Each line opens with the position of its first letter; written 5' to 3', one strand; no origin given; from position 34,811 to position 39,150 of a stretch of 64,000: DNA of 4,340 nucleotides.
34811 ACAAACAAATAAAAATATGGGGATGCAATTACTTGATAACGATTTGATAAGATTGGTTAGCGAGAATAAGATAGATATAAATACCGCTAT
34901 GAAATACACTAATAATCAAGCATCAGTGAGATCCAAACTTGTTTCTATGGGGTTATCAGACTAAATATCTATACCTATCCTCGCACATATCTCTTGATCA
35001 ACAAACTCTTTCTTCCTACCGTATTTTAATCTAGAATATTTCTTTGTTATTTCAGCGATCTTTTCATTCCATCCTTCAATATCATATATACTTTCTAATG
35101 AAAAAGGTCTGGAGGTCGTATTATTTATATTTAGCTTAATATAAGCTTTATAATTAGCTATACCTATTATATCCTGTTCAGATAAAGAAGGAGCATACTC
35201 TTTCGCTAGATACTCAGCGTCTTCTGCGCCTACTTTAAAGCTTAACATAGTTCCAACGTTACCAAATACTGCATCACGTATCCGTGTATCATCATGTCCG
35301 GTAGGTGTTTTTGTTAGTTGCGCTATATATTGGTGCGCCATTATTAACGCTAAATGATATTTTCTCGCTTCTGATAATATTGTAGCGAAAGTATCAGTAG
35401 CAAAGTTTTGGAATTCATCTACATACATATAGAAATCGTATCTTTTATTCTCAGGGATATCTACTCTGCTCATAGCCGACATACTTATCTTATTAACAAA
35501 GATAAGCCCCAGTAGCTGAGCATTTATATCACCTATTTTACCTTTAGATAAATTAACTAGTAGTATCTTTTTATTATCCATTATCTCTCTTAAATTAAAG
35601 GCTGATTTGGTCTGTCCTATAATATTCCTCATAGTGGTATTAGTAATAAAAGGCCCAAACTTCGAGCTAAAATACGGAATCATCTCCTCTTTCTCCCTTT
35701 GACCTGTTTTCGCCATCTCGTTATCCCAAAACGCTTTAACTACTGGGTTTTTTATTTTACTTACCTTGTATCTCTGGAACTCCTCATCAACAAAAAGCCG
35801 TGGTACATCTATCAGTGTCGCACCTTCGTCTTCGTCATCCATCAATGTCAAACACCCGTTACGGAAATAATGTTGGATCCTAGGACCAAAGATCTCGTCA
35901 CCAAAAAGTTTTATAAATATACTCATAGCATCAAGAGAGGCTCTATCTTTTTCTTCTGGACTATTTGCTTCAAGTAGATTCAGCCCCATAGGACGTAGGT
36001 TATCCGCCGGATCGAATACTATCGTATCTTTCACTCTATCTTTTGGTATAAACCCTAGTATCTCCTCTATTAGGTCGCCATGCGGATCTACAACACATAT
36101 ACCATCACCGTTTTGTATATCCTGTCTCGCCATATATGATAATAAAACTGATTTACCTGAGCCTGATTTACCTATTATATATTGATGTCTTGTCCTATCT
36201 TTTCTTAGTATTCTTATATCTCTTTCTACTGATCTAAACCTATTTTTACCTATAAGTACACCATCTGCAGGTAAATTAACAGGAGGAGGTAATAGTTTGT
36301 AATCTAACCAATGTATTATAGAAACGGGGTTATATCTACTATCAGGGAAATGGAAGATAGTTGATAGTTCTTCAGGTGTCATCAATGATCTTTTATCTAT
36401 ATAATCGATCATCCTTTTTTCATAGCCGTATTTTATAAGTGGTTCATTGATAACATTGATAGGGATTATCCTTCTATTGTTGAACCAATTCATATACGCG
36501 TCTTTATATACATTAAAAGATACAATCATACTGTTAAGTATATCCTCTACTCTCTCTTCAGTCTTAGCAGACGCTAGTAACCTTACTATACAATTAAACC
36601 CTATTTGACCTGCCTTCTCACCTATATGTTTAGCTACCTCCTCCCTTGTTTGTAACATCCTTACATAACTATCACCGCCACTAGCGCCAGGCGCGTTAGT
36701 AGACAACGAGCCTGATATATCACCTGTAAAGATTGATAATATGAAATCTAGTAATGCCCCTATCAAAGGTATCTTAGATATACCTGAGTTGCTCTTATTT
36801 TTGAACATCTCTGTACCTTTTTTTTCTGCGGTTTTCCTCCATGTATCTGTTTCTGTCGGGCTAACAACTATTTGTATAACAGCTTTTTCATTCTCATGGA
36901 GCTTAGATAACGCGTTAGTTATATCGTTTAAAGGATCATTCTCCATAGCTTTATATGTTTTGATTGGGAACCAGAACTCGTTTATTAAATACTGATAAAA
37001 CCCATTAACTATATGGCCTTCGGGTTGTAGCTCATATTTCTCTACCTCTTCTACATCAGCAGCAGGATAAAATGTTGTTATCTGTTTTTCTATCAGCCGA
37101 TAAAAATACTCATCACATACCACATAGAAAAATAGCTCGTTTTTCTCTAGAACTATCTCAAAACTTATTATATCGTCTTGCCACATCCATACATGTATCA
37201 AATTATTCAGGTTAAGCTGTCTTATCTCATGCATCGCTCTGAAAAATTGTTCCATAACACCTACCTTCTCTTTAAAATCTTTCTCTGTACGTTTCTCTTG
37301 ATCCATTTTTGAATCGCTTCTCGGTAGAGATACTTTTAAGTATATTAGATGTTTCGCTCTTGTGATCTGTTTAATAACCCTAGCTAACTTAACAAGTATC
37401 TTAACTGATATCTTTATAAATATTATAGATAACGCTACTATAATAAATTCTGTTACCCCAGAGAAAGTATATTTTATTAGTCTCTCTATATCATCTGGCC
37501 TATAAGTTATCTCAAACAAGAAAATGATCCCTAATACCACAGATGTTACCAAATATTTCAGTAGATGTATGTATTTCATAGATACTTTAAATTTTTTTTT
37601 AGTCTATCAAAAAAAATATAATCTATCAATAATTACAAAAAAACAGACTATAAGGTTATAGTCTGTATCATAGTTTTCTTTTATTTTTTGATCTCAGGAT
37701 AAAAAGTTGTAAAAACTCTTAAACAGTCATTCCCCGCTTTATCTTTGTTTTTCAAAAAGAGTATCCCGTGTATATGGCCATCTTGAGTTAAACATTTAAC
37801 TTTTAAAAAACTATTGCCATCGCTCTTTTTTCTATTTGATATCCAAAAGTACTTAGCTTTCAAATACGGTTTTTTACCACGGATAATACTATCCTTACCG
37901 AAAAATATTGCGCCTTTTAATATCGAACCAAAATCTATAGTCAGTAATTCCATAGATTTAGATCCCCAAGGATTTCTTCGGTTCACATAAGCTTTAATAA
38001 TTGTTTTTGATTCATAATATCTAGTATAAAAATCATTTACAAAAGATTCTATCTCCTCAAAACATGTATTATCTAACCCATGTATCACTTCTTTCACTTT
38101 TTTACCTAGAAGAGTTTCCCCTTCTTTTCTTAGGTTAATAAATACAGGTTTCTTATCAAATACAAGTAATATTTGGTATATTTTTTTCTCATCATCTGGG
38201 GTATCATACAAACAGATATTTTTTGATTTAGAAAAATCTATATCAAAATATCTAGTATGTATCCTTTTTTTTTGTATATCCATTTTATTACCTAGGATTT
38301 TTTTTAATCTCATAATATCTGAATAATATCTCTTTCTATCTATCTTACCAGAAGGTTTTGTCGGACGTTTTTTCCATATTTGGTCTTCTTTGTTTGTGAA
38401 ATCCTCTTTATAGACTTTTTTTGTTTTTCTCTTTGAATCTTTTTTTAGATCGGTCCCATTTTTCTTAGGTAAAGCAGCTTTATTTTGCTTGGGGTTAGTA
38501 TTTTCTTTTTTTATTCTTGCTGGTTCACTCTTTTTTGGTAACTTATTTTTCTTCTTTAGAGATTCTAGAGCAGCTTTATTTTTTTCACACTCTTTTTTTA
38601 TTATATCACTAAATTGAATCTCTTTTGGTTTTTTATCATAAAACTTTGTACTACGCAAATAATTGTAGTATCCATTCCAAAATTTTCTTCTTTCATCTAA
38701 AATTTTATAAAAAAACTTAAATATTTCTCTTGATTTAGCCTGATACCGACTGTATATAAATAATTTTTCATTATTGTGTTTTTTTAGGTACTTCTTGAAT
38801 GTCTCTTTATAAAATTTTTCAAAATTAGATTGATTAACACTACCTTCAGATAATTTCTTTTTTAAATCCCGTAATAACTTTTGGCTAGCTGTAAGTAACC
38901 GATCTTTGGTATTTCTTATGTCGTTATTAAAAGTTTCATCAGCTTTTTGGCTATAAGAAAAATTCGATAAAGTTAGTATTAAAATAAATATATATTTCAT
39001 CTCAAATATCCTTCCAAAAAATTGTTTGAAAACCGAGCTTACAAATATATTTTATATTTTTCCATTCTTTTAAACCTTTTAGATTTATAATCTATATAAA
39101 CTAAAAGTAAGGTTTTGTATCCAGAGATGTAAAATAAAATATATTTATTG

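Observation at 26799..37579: Surface-fibre / giant pilin / PilT / VirD4-like ATPase cluster: candidate cell-attachment or DNA-trafficking apparatus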

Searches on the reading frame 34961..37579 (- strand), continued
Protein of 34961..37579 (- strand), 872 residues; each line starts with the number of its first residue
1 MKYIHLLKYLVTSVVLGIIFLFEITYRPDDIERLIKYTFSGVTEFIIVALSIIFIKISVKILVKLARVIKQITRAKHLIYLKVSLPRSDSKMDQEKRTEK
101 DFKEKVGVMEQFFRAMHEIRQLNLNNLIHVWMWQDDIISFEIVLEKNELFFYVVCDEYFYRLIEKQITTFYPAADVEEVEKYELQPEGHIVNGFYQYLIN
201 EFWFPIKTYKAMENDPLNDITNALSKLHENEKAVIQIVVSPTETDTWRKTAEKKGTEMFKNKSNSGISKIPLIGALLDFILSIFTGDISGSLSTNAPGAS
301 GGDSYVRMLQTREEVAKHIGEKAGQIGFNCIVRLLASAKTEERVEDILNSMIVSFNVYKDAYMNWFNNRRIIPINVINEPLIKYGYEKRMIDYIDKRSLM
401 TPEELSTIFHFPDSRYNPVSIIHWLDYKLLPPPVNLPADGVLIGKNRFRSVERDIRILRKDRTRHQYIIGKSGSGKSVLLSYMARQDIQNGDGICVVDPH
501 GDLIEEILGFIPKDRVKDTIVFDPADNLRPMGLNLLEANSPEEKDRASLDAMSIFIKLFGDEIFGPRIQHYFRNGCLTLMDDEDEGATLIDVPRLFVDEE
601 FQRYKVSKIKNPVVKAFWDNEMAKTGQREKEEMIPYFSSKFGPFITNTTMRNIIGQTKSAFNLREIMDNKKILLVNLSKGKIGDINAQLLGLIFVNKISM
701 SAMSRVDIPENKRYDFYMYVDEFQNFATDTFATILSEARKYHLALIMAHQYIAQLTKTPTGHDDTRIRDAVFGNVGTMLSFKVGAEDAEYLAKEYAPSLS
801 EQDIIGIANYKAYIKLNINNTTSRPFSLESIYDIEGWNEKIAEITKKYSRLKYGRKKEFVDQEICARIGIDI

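Call 49: get_annotated_region(hit=H10, flank=7000)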
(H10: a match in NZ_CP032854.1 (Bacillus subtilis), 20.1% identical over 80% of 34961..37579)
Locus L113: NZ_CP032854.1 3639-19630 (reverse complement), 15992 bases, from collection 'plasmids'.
description: Bacillus subtilis subsp. subtilis strain MH-1 plasmid unnamed1, complete sequence
organism: Bacillus subtilis (NCBI taxid 135461)
taxonomy: Bacteria; Bacillota; Bacilli; Bacillales; Bacillaceae; Bacillus; Bacillus subtilis
host: -; source: cell culture,Cheonggukjang; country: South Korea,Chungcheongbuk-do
typing (MOB-suite, as given by PLSDB): non-mobilizable
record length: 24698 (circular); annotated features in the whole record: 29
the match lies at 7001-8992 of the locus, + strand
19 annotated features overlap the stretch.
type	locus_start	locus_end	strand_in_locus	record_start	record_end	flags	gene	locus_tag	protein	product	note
CDS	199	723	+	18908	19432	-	-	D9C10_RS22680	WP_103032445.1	thermonuclease family protein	-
CDS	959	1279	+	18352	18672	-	-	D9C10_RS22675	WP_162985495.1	hypothetical protein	-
CDS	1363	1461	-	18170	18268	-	-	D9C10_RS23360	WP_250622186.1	putative holin-like toxin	-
CDS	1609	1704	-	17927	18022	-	-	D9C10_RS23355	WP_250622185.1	putative holin-like toxin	-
CDS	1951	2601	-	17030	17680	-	-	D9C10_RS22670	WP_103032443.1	SprT-like domain-containing protein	-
CDS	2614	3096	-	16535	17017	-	-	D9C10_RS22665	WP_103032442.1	hypothetical protein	-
CDS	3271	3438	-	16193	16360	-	-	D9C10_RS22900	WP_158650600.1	hypothetical protein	-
CDS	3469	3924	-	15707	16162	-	-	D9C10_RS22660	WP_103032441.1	hypothetical protein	-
CDS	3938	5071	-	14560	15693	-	-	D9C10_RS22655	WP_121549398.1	ParM/StbA family protein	GO:0030541 - plasmid partitioning [Evidence IEA]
CDS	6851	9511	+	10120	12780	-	-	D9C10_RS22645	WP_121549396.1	DUF87 domain-containing protein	-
CDS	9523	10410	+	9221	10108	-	-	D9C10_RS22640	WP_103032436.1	replication-relaxation family protein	-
CDS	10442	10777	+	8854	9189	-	-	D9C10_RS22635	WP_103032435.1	hypothetical protein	-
CDS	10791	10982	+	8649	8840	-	-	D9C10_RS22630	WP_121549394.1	hypothetical protein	-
CDS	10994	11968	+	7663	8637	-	-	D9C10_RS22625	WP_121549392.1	conjugal transfer protein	-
CDS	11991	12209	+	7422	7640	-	-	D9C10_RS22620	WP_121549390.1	hypothetical protein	-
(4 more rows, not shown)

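Call 50: get_annotated_region(hit=H4, flank=7000)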
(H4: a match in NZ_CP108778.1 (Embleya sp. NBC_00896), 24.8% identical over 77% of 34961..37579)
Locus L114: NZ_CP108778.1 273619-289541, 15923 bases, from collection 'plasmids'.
description: Embleya sp. NBC_00896 plasmid unnamed2, complete sequence
organism: Embleya sp. NBC_00896 (NCBI taxid 2975961)
taxonomy: Bacteria; Actinomycetota; Actinomycetes; Kitasatosporales; Streptomycetaceae; Embleya; Embleya sp. NBC 00896
host: -; source: -; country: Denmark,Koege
typing (MOB-suite, as given by PLSDB): non-mobilizable
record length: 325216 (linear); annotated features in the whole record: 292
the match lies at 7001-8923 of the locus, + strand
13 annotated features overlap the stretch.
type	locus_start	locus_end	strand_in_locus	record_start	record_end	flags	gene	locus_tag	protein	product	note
CDS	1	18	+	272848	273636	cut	-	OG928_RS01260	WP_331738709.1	hypothetical protein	-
CDS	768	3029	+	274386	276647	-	-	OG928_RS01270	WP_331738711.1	hypothetical protein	-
CDS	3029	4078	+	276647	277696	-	-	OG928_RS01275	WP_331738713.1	PrgI family protein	-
CDS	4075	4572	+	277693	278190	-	-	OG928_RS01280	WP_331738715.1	XF1762 family protein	-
CDS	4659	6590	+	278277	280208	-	-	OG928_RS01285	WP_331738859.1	ATP-binding protein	-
CDS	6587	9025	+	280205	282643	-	-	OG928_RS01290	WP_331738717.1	type IV secretory system conjugative DNA transfer family protein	-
CDS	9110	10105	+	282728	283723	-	-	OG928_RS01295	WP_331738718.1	replication-relaxation family protein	-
CDS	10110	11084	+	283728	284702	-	-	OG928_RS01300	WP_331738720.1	NlpC/P60 family protein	-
CDS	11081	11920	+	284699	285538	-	-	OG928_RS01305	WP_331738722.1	hypothetical protein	-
CDS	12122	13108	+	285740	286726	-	-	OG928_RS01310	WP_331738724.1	hypothetical protein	-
CDS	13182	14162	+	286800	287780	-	-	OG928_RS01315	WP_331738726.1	hypothetical protein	-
CDS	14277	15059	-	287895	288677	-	-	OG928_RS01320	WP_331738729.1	helix-turn-helix domain-containing protein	-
CDS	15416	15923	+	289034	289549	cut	-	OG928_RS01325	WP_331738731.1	hypothetical protein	-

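Call 51: get_annotated_region(hit=H1, flank=6000)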
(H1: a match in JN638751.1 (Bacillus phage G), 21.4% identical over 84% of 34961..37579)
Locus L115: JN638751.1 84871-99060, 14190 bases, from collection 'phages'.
description: Bacillus phage G, complete genome.
organism: Bacillus phage G (NCBI taxid 2884420)
taxonomy: Viruses; Duplodnaviria; Heunggongvirae; Uroviricota; Caudoviricetes; Donellivirus; Donellivirus gee
host: Bacillus megaterium str. ATCC 43725; source: soil; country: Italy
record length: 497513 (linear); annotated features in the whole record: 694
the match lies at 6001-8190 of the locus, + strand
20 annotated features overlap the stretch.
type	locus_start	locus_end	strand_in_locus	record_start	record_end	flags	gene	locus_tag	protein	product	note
CDS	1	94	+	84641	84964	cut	145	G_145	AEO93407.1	gp145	-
CDS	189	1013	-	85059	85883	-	146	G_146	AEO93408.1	gp146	27.3 in phage SPO1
CDS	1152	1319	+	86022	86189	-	147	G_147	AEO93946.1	gp147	-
CDS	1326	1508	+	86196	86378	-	148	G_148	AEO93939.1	gp148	-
CDS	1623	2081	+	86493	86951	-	149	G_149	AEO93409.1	gp149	-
CDS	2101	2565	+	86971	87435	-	150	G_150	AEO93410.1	gp150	-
CDS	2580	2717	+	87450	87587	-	151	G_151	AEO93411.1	gp151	-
CDS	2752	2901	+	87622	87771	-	152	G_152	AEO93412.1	gp152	-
CDS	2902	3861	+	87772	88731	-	153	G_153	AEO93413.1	gp153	-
CDS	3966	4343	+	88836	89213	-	154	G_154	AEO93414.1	gp154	-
CDS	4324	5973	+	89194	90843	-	155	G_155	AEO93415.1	gp155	type IV secretory pathway protein; VirB-like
CDS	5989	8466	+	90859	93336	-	156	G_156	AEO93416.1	gp156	ATP-binding/permase; MsbA-like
CDS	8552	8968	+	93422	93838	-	157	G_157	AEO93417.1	gp157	HNH endouclease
CDS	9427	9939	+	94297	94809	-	158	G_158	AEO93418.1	gp158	-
CDS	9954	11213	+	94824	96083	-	159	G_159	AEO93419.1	gp159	-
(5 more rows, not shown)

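Call 62: search_protein_representatives(protein=window:34961-37579:-)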
Query: 872 residues. Proteins with E-value up to 0.001 (for the whole library): 20761; up to 1e-10: 13421; up to 1e-30: 5504. The best 150 are listed.
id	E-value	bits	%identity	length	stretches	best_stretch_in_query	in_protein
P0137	2.0e-253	859.9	53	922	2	439-870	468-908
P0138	1.4e-227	774.4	48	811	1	46-868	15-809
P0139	2.6e-223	760.2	48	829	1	75-870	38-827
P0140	8.7e-218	742.0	45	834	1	35-867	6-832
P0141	1.9e-211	721.0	46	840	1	58-868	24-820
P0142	1.1e-200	685.4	44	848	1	70-868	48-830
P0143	1.3e-199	681.8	44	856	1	42-871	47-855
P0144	4.1e-194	663.7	44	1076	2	439-868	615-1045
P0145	2.0e-191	654.8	42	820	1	86-868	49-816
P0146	1.5e-190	651.9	42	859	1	45-867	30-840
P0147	2.2e-184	631.5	42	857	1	35-868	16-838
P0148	1.1e-181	622.6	41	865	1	41-870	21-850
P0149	1.3e-179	615.7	54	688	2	435-868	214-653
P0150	6.3e-179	613.4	42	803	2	300-867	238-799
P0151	4.0e-178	610.8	47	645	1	226-870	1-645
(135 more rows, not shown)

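Call 65: find_encoding_contigs(protein=P0001, flank=10000, max_places=2)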
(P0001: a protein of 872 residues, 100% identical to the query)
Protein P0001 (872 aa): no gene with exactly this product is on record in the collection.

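Call 79: fold_search(model_id=the predicted structure, library=pdb)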
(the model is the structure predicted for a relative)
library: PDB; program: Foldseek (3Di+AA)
matches with E <= 10: 331; with E <= 0.001: 14
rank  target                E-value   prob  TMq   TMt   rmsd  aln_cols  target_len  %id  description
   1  7o43_B                9.9e-09  1.00  0.20  0.22  16.9       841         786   11  TrwK/VirB4unbound dimer complex from R388 type IV secretion system determined by cryo-EM. (released 2022-06-22)
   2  8rtd_P                1.4e-07  1.00  0.19  0.22  17.1       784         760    9  Stalk-Arches-IMC structure from the fully-assembled R388 type IV secretion system determined by cryo-EM. (released 2024-06-19)
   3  8rtd_T                2.1e-07  1.00  0.18  0.19  17.4       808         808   10  Stalk-Arches-IMC structure from the fully-assembled R388 type IV secretion system determined by cryo-EM. (released 2024-06-19)
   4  8rtd_O                3.2e-07  1.00  0.18  0.20  17.2       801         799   10  Stalk-Arches-IMC structure from the fully-assembled R388 type IV secretion system determined by cryo-EM. (released 2024-06-19)
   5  8rtd_V                3.9e-07  1.00  0.19  0.23  19.4       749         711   12  Stalk-Arches-IMC structure from the fully-assembled R388 type IV secretion system determined by cryo-EM. (released 2024-06-19)
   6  7o43_A                4.5e-07  1.00  0.19  0.21  17.9       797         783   10  TrwK/VirB4unbound dimer complex from R388 type IV secretion system determined by cryo-EM. (released 2022-06-22)
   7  7o42_E                6.1e-07  1.00  0.19  0.18  17.8       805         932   11  TrwK/VirB4unbound trimer of dimers complex (with Hcp1) from the R388 type IV secretion system determined by cryo-EM. (released 2022-06-22)
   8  8rtd_g                6.1e-07  1.00  0.18  0.19  16.3       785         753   11  Stalk-Arches-IMC structure from the fully-assembled R388 type IV secretion system determined by cryo-EM. (released 2024-06-19)
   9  8rtb_B                2.8e-06  1.00  0.19  0.24  18.2       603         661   11  Extended inner membrane complex (IMC) protomer structure (TrwM/VirB3-TrwK/VirB4-TrwI/VirB6-TrwG/VirB8-TrwE/VirB10) fro (released 2024-06-19)
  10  7o42_A                2.8e-06  1.00  0.20  0.18  17.2       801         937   10  TrwK/VirB4unbound trimer of dimers complex (with Hcp1) from the R388 type IV secretion system determined by cryo-EM. (released 2022-06-22)
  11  8rtb_A                3.1e-06  1.00  0.17  0.20  19.5       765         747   12  Extended inner membrane complex (IMC) protomer structure (TrwM/VirB3-TrwK/VirB4-TrwI/VirB6-TrwG/VirB8-TrwE/VirB10) fro (released 2024-06-19)
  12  7o41_B                1.7e-05  1.00  0.18  0.22  20.1       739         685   12  Hexameric composite model of the Inner Membrane Complex (IMC) with the Arches from the fully-assembled R388 type IV se (released 2022-06-22)
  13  7o41_A                1.9e-05  1.00  0.18  0.20  18.1       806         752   10  Hexameric composite model of the Inner Membrane Complex (IMC) with the Arches from the fully-assembled R388 type IV se (released 2022-06-22)
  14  8rtd_h                8.5e-05  1.00  0.19  0.32  16.1       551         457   10  Stalk-Arches-IMC structure from the fully-assembled R388 type IV secretion system determined by cryo-EM. (released 2024-06-19)
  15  6y0r                  2.0e-02  0.95  0.14  0.24   8.7       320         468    9  Chitooligosaccharide oxidase (released 2020-06-03)
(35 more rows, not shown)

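Call 92: search_protein_families(library=pfam, proteins=[L113:12628-15174:+, L114:4659-6590:+, L115:4324-5973:+, L113:6851-9511:+, L114:6587-9025:+, L115:5989-8466:+, L113:9523-10410:+], max_evalue=0.001)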
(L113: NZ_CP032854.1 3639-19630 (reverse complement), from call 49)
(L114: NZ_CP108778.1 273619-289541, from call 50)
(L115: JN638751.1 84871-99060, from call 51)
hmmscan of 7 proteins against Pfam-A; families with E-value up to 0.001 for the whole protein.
L113:12628-15174:+ (848 aa): 2 families
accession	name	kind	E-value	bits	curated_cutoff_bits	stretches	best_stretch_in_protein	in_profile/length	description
PF12846.13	AAA_10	-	3.1e-116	388.8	27.5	1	457-817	2-362/362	AAA-like domain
PF19044.6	P-loop_TraG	-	8.3e-05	21.8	25.8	0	478-746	31-300/413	TraG P-loop domain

L114:4659-6590:+ (643 aa): 4 families
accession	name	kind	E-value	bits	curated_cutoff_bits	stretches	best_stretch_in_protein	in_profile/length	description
PF19044.6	P-loop_TraG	-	1.6e-14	53.8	25.8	2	445-539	250-347/413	TraG P-loop domain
PF12846.13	AAA_10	-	1e-11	44.9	27.5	1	420-497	215-292/362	AAA-like domain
PF11130.14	TraC_F_IV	-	1.6e-05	24.6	28.1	1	52-164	266-374/375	TraC protein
PF01935.23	DUF87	-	5e-05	23.9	23.2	1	232-292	29-92/220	Helicase HerA, central domain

L115:4324-5973:+ (549 aa): 5 families
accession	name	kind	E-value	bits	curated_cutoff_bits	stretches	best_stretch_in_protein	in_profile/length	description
PF19044.6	P-loop_TraG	-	1.6e-15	57.1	25.8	1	420-547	252-391/413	TraG P-loop domain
PF12846.13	AAA_10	-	4.7e-09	36.2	27.5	1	419-499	241-318/362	AAA-like domain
PF01935.23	DUF87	-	1.1e-08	35.9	23.2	1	331-401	14-79/220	Helicase HerA, central domain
PF10412.15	TrwB_AAD_bind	-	2.8e-06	26.9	20.5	0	420-501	246-327/387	Type IV secretion-system coupling protein DNA-binding domain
PF13401.12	AAA_22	-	1.3e-05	25.9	27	1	341-427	6-93/130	AAA domain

L113:6851-9511:+ (886 aa): 1 family
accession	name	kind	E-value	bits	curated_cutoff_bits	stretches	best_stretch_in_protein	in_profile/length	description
PF01935.23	DUF87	-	1.3e-09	38.9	23.2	1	332-580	8-217/220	Helicase HerA, central domain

L114:6587-9025:+ (812 aa): 7 families
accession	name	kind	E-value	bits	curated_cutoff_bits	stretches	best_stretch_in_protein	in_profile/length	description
PF02534.20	T4SS-DNA_transf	-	2.4e-10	40.3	20.1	1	415-494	37-114/468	Type IV secretory system Conjugative DNA transfer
PF10412.15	TrwB_AAD_bind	-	2.1e-09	37.2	20.5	1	415-484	9-72/387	Type IV secretion-system coupling protein DNA-binding domain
PF01935.23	DUF87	-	1.3e-06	29.2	23.2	1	421-484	23-83/220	Helicase HerA, central domain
PF13401.12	AAA_22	-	1.8e-06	28.8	27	0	419-459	3-43/130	AAA domain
PF12696.13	TraG-D_C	-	1.3e-05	25.6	22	1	673-740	4-72/126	TraM recognition site of TraD and TraG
PF01580.24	FtsK_SpoIIIE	-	0.00022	21.2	24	1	418-443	36-61/221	FtsK/SpoIIIE family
PF25199.1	nSTAND_NTPase5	-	0.00093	19.5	34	0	417-480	37-101/145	Novel STAND NTPase 5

L115:5989-8466:+ (825 aa): 0 families

L113:9523-10410:+ (295 aa): 1 family
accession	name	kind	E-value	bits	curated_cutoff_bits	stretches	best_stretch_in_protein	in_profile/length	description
PF13814.12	Replic_Relax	-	1.2e-10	42.2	25.3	1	16-214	4-183/191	Replication-relaxation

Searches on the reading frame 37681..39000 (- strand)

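Call 3: search_protein_families(library=pfam, proteins=[window:37681-39000:-], max_evalue=0.01)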
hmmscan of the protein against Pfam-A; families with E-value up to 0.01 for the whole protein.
window:37681-39000:- (439 aa): 0 families

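Call 4: search_protein_families(library=ncbifam, proteins=[window:37681-39000:-], max_evalue=0.01)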
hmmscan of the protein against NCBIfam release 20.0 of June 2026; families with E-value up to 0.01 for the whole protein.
window:37681-39000:- (439 aa): 0 families

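Call 44: search_protein_families(library=phrogs, proteins=[window:37681-39000:-], max_evalue=0.01)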
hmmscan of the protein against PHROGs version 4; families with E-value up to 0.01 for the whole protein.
window:37681-39000:- (439 aa): 1 family
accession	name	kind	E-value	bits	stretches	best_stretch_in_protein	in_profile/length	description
phrog_21071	-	unknown function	0.0051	17.9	0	78-141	32-93/121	-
